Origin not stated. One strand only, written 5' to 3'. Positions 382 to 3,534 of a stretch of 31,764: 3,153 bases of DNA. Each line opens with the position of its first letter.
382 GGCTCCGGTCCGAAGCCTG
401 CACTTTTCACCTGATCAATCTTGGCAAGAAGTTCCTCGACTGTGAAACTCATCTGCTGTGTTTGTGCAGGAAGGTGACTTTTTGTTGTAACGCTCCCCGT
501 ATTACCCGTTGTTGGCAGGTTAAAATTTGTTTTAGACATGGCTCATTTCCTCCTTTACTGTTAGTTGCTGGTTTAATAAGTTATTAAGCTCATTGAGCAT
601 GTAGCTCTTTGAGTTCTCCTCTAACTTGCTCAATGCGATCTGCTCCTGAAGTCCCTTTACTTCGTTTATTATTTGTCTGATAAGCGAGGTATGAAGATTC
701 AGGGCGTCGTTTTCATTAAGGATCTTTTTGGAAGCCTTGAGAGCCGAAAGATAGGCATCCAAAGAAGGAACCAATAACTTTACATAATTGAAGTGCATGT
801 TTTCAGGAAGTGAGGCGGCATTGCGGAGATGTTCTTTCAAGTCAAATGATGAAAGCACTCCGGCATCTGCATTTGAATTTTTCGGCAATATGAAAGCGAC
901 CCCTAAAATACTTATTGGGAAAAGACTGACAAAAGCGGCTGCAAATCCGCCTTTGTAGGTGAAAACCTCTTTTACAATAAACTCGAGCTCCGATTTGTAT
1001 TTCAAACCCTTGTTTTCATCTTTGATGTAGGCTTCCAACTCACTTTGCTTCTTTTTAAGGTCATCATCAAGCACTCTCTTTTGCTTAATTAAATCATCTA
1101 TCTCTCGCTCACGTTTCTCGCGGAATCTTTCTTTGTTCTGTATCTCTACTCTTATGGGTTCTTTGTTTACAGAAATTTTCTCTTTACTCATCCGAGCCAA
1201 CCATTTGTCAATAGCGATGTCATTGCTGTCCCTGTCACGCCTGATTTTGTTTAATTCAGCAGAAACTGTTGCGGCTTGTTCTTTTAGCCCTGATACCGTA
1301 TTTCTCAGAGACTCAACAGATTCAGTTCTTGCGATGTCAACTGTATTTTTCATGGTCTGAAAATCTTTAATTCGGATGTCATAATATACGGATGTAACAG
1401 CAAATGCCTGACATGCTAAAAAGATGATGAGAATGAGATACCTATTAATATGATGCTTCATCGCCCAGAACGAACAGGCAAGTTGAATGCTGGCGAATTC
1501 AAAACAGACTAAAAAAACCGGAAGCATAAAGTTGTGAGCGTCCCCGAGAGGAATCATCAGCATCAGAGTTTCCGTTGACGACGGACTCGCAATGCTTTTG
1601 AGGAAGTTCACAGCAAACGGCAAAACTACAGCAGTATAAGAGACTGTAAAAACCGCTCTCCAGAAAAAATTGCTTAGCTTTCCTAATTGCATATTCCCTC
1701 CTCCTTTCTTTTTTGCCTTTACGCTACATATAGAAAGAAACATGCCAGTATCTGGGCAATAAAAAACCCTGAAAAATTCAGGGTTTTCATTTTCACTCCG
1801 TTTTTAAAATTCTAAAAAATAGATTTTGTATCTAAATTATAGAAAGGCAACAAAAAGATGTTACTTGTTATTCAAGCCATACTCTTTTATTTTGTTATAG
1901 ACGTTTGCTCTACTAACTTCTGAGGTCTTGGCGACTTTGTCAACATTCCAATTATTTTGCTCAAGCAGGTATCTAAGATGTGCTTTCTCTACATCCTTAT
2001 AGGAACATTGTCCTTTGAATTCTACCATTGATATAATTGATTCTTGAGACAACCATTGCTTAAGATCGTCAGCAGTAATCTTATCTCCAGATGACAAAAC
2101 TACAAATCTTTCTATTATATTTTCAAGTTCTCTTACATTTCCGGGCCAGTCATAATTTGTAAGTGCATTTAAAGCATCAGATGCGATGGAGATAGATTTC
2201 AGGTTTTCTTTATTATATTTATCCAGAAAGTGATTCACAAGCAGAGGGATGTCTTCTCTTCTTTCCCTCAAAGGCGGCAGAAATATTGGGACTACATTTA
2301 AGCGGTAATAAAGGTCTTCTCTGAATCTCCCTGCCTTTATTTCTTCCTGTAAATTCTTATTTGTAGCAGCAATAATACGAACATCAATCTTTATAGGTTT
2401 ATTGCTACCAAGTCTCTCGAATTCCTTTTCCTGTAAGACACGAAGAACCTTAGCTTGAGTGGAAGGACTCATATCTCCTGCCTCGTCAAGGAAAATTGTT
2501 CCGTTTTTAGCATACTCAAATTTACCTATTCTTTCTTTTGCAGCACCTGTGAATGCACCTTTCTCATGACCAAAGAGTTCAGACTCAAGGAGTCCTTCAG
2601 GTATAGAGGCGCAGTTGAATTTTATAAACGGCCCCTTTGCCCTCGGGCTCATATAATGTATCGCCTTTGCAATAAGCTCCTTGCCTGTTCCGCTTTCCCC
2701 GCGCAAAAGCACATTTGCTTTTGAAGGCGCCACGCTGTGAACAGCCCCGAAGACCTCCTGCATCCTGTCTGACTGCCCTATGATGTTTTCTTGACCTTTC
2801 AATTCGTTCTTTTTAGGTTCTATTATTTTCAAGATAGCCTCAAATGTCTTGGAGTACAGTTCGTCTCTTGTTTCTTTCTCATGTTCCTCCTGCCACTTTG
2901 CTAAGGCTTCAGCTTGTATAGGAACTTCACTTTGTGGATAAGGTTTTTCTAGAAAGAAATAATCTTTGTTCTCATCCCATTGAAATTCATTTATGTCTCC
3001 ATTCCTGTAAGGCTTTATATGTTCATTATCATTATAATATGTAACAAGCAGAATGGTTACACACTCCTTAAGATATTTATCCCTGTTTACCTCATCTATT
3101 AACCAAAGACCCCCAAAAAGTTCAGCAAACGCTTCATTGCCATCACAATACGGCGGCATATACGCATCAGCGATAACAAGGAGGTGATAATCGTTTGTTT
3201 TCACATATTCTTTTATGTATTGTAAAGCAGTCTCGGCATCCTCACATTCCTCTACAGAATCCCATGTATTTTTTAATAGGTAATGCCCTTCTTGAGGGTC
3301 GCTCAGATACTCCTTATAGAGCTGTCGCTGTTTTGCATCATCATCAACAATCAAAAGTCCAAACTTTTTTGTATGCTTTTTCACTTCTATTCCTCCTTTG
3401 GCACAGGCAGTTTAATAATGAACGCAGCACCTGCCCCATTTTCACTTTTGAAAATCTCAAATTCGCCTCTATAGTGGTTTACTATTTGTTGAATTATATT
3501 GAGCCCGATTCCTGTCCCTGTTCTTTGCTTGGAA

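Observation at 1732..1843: Two promoters 6.6 kb apart share the same architecture to within 1 bp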

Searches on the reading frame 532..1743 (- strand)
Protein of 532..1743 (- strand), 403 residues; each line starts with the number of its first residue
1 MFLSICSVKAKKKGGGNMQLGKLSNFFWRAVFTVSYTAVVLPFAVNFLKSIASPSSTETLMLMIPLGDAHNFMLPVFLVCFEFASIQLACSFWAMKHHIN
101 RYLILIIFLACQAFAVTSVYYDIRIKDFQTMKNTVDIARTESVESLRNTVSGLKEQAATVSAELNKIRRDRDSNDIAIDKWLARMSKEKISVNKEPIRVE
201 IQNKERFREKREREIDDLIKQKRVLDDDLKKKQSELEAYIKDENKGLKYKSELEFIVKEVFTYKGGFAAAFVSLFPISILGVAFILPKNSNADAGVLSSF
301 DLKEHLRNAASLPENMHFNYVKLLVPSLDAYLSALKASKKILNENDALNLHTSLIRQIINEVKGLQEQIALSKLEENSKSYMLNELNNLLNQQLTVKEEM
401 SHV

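Call 8: search_protein_families(library=pfam, proteins=[window:532-1743:-], max_evalue=0.01)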
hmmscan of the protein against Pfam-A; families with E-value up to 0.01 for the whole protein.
window:532-1743:- (403 aa): 0 families

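Call 17: find_homologous_proteins(query=window:532-1692:-)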
Query window:532-1692:- (386 aa): 21 proteins with E <= 0.001 among 6580 candidates.
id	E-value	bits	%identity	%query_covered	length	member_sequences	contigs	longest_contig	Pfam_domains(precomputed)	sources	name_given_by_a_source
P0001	1.3e-244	829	100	100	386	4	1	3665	-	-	-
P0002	3.9e-224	761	92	100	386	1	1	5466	-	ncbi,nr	ncbi:MAG: hypothetical protein QMD07_06590 [Thermodesulfovibrionales bacterium]|nr:hypothetical prot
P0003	9.3e-208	708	85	100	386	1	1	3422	-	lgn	-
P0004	2.7e-192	657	80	99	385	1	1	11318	-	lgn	-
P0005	3.3e-190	650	78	100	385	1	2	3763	-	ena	-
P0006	5.2e-189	646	76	100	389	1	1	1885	-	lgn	-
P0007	8.7e-174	596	71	98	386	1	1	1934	-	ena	-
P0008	3.2e-164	564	78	86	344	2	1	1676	-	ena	-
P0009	2.8e-160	551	66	99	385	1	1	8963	-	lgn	-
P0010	5.8e-135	468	59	100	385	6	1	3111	-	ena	-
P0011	2.5e-134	466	59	99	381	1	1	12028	-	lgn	-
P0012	2.8e-129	449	57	99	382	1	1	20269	-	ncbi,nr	ncbi:MAG: hypothetical protein Q8M71_10425 [Thermodesulfovibrionales bacterium]|nr:hypothetical prot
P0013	2.3e-126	440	55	99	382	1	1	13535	-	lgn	-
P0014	4.1e-124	432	56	99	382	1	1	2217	-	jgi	jgi:outer membrane murein-binding lipoprotein Lpp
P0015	1.7e-118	414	54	98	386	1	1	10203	-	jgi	jgi:hypothetical protein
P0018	2.6e-59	219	32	99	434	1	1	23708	-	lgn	-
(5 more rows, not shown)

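Call 18: find_encoding_contigs(protein=P0012, flank=10000, max_places=2)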
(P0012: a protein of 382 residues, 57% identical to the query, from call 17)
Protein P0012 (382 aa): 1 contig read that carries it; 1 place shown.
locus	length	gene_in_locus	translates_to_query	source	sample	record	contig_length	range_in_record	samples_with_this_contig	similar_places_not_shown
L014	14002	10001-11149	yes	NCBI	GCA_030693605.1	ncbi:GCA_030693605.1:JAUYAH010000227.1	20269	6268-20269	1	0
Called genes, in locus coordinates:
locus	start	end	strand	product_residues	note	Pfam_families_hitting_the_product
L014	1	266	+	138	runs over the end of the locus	PF01850:PIN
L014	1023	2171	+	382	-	PF13433:Peripla_BP_5, PF13458:Peripla_BP_6, PF01094:ANF_receptor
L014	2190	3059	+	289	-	PF02653:BPD_transp_2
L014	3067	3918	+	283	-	PF02653:BPD_transp_2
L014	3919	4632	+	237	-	PF02463:SMC_N (faint), PF00005:ABC_tran, PF13304:AAA_21 (faint)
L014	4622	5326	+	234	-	PF00005:ABC_tran, PF13304:AAA_21 (faint)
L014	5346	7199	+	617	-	PF00158:Sigma54_activat, PF07728:AAA_5, PF25601:AAA_lid_14 (weak)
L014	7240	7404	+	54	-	-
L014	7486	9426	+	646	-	PF02310:B12-binding, PF04055:Radical_SAM, PF13311:DUF4080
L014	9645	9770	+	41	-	-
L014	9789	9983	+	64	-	-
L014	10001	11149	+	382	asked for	-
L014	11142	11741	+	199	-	-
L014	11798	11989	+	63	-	-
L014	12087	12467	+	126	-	PF12844:HTH_19, PF13560:HTH_31, PF01381:HTH_3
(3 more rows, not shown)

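Call 19: find_encoding_contigs(protein=P0004, flank=10000, max_places=2)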
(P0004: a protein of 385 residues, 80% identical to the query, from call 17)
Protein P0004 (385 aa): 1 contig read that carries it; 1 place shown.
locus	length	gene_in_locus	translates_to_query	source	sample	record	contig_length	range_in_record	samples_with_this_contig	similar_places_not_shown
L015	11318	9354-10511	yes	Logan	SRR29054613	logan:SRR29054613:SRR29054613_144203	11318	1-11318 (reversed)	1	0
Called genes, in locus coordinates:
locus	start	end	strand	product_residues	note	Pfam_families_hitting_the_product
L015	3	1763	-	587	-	?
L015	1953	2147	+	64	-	PF03118:RNA_pol_A_CTD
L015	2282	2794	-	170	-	-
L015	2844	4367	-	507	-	PF13513:HEAT_EZ (faint), PF00514:Arm (faint), PF03130:HEAT_PBS (faint), PF02985:HEAT (faint), PF13646:HEAT_2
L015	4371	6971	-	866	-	PF05362:Lon_C, PF05729:NACHT (weak)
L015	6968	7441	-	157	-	-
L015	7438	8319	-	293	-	-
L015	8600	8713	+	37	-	-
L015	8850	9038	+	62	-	-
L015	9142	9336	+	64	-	-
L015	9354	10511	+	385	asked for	-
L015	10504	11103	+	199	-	-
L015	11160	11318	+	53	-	?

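Call 20: find_encoding_contigs(protein=P0018, flank=10000, max_places=2)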
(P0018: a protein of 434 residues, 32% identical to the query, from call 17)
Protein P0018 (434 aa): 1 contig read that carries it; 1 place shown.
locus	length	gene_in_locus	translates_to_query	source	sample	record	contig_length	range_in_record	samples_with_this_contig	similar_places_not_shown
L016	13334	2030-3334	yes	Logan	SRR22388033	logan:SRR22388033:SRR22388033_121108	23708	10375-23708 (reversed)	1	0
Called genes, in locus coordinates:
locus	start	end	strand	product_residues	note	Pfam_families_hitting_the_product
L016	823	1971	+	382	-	-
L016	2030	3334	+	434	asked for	-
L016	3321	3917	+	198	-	-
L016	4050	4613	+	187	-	-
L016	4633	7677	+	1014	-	PF26449:DUF8128, PF02534:T4SS-DNA_transf (faint), PF01935:DUF87 (weak), PF10412:TrwB_AAD_bind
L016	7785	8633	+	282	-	-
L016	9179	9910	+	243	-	PF01814:Hemerythrin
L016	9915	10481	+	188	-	PF00196:GerE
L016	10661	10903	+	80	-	PF04023:FeoA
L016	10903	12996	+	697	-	PF00009:GTP_EFTU (faint), PF01926:MMR_HSR1, PF02421:FeoB_N, PF07670:Gate, PF07664:FeoB_C, PF07670:Gate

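Call 22: find_encoding_contigs(protein=P0002, flank=10000, max_places=2)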
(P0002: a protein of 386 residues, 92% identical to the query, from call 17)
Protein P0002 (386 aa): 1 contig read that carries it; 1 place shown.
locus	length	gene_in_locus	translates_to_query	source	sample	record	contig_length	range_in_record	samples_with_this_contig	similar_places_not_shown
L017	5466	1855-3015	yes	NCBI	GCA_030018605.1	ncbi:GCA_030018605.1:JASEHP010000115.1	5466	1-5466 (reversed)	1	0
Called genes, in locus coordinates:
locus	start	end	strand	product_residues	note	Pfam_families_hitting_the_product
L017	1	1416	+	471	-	PF00158:Sigma54_activat, PF14532:Sigma54_activ_2, PF00004:AAA (weak), PF07728:AAA_5, PF25601:AAA_lid_14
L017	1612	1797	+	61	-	-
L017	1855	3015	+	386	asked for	-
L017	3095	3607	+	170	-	-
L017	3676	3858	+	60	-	-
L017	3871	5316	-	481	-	PF00478:IMPDH, PF00571:CBS, PF03060:NMO, PF01070:FMN_dh (weak)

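Call 23: find_encoding_contigs(protein=P0009, flank=10000, max_places=2)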
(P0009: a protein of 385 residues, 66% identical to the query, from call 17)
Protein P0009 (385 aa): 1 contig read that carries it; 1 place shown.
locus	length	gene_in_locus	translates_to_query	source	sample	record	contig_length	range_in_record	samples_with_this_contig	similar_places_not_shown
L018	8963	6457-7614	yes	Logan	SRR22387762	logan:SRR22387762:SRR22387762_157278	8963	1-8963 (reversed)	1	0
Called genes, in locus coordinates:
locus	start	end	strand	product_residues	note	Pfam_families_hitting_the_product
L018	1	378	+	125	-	?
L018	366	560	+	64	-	PF05168:HEPN (weak)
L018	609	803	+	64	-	-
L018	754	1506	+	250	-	-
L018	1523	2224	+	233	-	-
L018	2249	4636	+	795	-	-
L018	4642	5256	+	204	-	-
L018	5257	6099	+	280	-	PF00072:Response_reg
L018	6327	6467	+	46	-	-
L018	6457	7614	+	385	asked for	-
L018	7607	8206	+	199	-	-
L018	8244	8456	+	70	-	-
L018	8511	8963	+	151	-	?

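Call 24: find_encoding_contigs(protein=P0011, flank=10000, max_places=2)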
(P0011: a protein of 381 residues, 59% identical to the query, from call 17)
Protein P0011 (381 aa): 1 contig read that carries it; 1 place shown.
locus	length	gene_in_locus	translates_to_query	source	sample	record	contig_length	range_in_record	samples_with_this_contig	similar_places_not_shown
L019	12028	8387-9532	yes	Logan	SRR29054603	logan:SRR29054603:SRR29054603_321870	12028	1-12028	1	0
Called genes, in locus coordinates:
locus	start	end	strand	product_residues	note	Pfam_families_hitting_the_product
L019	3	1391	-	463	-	?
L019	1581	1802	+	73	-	PF03118:RNA_pol_A_CTD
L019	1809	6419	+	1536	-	PF08529:NusA_N, PF00515:TPR_1 (faint), PF07719:TPR_2 (faint), PF12895:ANAPC3 (faint), PF13174:TPR_6 (faint), PF13176:TPR_7 (faint), PF13181:TPR_8 (faint), PF13374:TPR_10 (faint), +4 more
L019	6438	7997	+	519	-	PF00158:Sigma54_activat, PF14532:Sigma54_activ_2, PF00004:AAA (weak), PF07724:AAA_2 (weak), PF07728:AAA_5 (faint), PF25601:AAA_lid_14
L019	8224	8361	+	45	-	-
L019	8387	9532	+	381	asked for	-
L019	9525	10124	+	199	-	-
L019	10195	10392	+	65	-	-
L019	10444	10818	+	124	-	PF13560:HTH_31 (weak), PF01381:HTH_3, PF12844:HTH_19 (weak)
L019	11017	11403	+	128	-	-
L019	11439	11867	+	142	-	-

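Call 35: find_encoding_contigs(protein=P0003, flank=10000, max_places=2)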
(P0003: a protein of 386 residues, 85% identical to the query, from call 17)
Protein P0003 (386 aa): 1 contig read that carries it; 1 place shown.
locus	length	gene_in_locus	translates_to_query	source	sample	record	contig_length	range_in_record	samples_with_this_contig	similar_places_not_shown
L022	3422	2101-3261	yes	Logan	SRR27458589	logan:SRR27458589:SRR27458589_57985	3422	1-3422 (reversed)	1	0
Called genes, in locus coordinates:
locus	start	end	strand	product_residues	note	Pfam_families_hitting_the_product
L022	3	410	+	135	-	?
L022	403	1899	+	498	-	PF00158:Sigma54_activat, PF14532:Sigma54_activ_2, PF00004:AAA (weak), PF07728:AAA_5, PF25601:AAA_lid_14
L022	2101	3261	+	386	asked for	-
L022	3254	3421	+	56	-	?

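Call 36: find_encoding_contigs(protein=P0005, flank=10000, max_places=2)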
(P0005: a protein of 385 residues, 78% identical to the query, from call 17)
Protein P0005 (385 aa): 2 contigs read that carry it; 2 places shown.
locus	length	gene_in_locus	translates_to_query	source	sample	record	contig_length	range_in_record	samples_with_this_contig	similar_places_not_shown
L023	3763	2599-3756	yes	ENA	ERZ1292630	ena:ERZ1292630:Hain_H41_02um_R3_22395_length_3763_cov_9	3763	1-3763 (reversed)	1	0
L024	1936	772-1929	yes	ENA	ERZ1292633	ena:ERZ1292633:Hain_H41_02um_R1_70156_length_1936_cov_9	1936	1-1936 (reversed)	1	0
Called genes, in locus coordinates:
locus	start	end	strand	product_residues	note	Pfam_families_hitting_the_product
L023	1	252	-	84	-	?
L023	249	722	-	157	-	-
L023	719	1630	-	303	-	-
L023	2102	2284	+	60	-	-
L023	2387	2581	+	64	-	-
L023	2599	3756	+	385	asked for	-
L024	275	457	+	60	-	-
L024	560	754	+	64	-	-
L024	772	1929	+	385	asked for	-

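Call 63: search_protein_families(library=phrogs, proteins=[window:532-1692:-, L019:9525-10124:+, L019:10195-10392:+, L019:10444-10818:+, L019:11017-11403:+, L019:11439-11867:+], max_evalue=0.01)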
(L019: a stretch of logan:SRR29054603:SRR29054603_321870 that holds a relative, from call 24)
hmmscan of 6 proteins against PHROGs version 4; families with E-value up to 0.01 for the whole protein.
window:532-1692:- (386 aa): 1 family
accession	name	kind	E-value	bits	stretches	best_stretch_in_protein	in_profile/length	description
phrog_739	-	lysis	0.00012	23.3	1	86-192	11-112/122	Rz-like spanin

L019:9525-10124:+ (199 aa): 0 families

L019:10195-10392:+ (65 aa): 0 families

L019:10444-10818:+ (124 aa): 16 families
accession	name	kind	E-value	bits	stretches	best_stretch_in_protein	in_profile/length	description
phrog_2439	-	transcription regulation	1.2e-10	41.9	1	22-79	6-63/367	transcriptional regulator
phrog_8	-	transcription regulation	4.2e-10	40.6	1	14-85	67-218/346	transcriptional regulator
phrog_3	-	transcription regulation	5e-09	37.4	1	17-94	82-157/430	transcriptional repressor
phrog_5823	-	transcription regulation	5e-09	36.8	1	20-87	3-71/404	transcriptional regulator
phrog_4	-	transcription regulation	5.8e-09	36.4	1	15-79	128-188/400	transcriptional repressor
phrog_1373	-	transcription regulation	3.5e-07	31.4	1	9-79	52-119/166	transcriptional regulator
phrog_2967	-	transcription regulation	1.4e-06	29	1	20-84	7-71/225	transcriptional regulator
phrog_7241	-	transcription regulation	3.1e-06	28.2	1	26-79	64-117/122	transcriptional regulator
phrog_2104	-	unknown function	9.7e-06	26.7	1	25-78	41-94/103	-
phrog_147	-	transcription regulation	0.00013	23.3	1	21-72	2-54/100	transcriptional regulator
phrog_34341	-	transcription regulation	0.00028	22.1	1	25-59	73-107/122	transcriptional regulator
phrog_2328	-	transcription regulation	0.00065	20.5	1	22-79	14-71/128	transcriptional repressor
phrog_13326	-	unknown function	0.00066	20.8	1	38-87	9-58/151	-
phrog_3557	-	transcription regulation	0.0018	19.5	1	14-106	4-93/142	transcriptional regulator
phrog_4836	-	transcription regulation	0.0019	18.8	1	20-100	72-147/194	CII-like regulator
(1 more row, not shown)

L019:11017-11403:+ (128 aa): 0 families

L019:11439-11867:+ (142 aa): 1 family
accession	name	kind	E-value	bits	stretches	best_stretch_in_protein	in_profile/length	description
phrog_3135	-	unknown function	0.0066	17.8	1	1-135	1-106/114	-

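Call 64: search_protein_families(library=padloc, proteins=[window:532-1692:-, L019:9525-10124:+, L019:11017-11403:+, L019:11439-11867:+], max_evalue=0.01)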
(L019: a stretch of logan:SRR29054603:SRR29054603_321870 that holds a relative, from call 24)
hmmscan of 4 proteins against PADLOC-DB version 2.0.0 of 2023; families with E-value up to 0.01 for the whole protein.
window:532-1692:- (386 aa): 0 families

L019:9525-10124:+ (199 aa): 0 families

L019:11017-11403:+ (128 aa): 0 families

L019:11439-11867:+ (142 aa): 0 families

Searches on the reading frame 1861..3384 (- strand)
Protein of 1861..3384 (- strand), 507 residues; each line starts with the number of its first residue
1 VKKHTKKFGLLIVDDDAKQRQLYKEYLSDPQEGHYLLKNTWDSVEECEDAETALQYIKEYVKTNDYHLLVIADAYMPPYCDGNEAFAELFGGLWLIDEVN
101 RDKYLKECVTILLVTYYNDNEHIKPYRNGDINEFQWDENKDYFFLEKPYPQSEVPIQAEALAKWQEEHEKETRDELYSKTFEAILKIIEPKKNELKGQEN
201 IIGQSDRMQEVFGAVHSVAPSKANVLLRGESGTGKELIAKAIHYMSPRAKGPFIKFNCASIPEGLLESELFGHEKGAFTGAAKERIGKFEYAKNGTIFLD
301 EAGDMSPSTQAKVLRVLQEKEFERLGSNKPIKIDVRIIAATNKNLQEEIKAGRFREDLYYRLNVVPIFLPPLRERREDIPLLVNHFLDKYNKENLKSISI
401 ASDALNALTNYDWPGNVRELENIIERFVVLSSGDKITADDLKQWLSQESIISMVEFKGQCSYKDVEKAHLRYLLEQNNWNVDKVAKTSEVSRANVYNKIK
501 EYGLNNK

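Call 8: search_protein_families(library=pfam, proteins=[window:1861-3384:-], max_evalue=0.01)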
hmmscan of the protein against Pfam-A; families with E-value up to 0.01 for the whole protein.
window:1861-3384:- (507 aa): 9 families
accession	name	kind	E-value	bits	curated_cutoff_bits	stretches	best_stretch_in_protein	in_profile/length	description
PF00158.32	Sigma54_activat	-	4e-74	248.3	20.2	1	201-367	1-167/168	Sigma-54 interaction domain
PF25601.1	AAA_lid_14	-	1.1e-29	102.5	27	1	373-448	1-77/87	AAA+ ATPase lid domain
PF14532.12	Sigma54_activ_2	-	4.2e-20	72.8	25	1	202-372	1-138/138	Sigma-54 interaction domain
PF02954.25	HTH_8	-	5.8e-07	29.6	22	1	463-502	3-42/42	Bacterial regulatory protein, Fis family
PF07728.20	AAA_5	-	2.2e-06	28.2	22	1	224-344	1-124/139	AAA domain (dynein-related subfamily)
PF00004.35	AAA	-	5.2e-06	27.4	21.2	1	225-359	1-128/131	ATPase family associated with various cellular activities (AAA)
PF01078.27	Mg_chelatase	-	8.7e-05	22.4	20.3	0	215-248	15-48/207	Magnesium chelatase, subunit ChlI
PF00072.30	Response_reg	-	0.002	18.7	30.2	0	11-89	2-64/111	Response regulator receiver domain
PF05043.19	Mga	-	0.0058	17.6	21.1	0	469-501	21-53/87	Mga helix-turn-helix domain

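Call 64: search_protein_families(library=padloc, proteins=[window:1861-3384:-], max_evalue=0.01)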
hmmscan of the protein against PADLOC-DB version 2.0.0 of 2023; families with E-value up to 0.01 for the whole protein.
window:1861-3384:- (507 aa): 4 families
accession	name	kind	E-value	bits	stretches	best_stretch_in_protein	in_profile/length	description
PDLC01995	RtcR_PspF2--CARF_AAA_HTH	-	3.9e-114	380.4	1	179-504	147-480/481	-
PDLC01993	RtcR--CARF_AAA_HTH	-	2.5e-57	192.5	1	199-443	180-434/523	-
PDLC01994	RtcR_PspF1--CARF_AAA_HTH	-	2e-52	176.8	1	170-464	129-410/468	-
PDLC04606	PDC-M37B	-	1.3e-07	29.1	1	164-427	115-378/390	-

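Call 72: find_homologous_proteins(query=window:1861-3384:-, region=1-200)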
Query window:1861-3384:-, residues 1-200 (200 aa): 6 proteins with E <= 0.001 among 315 candidates.
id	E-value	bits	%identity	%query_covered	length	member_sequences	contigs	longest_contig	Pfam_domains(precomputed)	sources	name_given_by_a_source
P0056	5.2e-131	452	100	100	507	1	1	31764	PF00158.33,PF25601.2,PF02954.26,PF00004.36,PF14532.13,PF07728.21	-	-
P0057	6.4e-46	175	49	99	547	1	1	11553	PF00158.33,PF25601.2,PF14532.13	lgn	-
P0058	5.5e-44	168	46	96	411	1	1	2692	PF00158.33,PF14532.13,PF07728.21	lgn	-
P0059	1.2e-42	164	47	97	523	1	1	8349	PF00158.33,PF25601.2,PF14532.13,PF07728.21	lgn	-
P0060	1.6e-41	160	47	97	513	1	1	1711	PF00158.33,PF25601.2,PF00493.30,PF00004.36,PF14532.13,PF07728.21,PF01078.28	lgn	-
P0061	4.4e-39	152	48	96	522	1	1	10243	PF00158.33,PF25601.2,PF14532.13,PF07728.21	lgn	-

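Call 76: search_protein_families(library=ncbifam, proteins=[window:1861-3384:-], max_evalue=0.00001)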
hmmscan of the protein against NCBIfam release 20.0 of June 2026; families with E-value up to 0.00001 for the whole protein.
window:1861-3384:- (507 aa): 26 families (the best 25 are shown)
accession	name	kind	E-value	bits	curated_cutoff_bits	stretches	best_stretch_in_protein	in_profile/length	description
TIGR01817.1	nifA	equivalog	1.8e-125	419.8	528.85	1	181-458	178-453/534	nif-specific transcriptional activator NifA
NF008469.0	PRK11361.1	equivalog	8e-115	384.1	714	1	198-505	142-457/461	acetoacetate metabolism transcriptional regulator AtoC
NF041552.1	TF_PrdR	equivalog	2.8e-111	372.7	795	1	191-503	259-577/577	sigma-54 dependent transcriptional regulator PrdR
TIGR01818.1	ntrC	equivalog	7.5e-106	354.7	558.6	1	191-476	126-413/463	nitrogen regulation protein NR(I)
TIGR02915.1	PEP_resp_reg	equivalog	3.3e-103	345.9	502.6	1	198-504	138-444/445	PEP-CTERM-box response regulator transcription factor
NF003451.0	PRK05022.1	equivalog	8.1e-103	344.8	476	1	191-504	182-510/512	nitric oxide reductase transcriptional regulator NorR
NF038308.1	RNA_repair_RtcR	equivalog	7.3e-101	338.6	650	1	195-454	176-445/530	RNA repair transcriptional activator RtcR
NF007689.0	PRK10365.1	equivalog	9.8e-95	317.9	760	1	197-499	137-439/441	sigma-54-dependent response regulator transcription factor ZraR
NF050807.1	TransRegFlbDCaul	equivalog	1.7e-94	317.2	750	1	198-448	117-368/454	sigma-54-dependent transcriptional regulator FlbD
NF011958.0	PRK15429.1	equivalog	7.6e-94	315.7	830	1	197-504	377-686/692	formate hydrogenlyase transcriptional activator FlhA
NF041906.1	V4R_TF_MobR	exception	1.5e-89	300.9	999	1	200-501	233-543/544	phenol degradation transcriptional regulator MobR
NF041946.1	LuxO_transreg_Vib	equivalog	3.9e-88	296.3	800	1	196-455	130-390/463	quorum-sensing sigma-54 dependent transcriptional regulator LuxO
NF011695.0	PRK15115.1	equivalog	2.9e-86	290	763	1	173-504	111-438/445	two-component system response regulator GlrR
NF008176.1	PRK10923.1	equivalog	4.1e-86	289.4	620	1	195-449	133-389/469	nitrogen regulation protein NR(I)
NF051870.1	NAssimRespRegNtrX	equivalog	1.9e-85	287.5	600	1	193-447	133-387/452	nitrogen assimilation response regulator NtrX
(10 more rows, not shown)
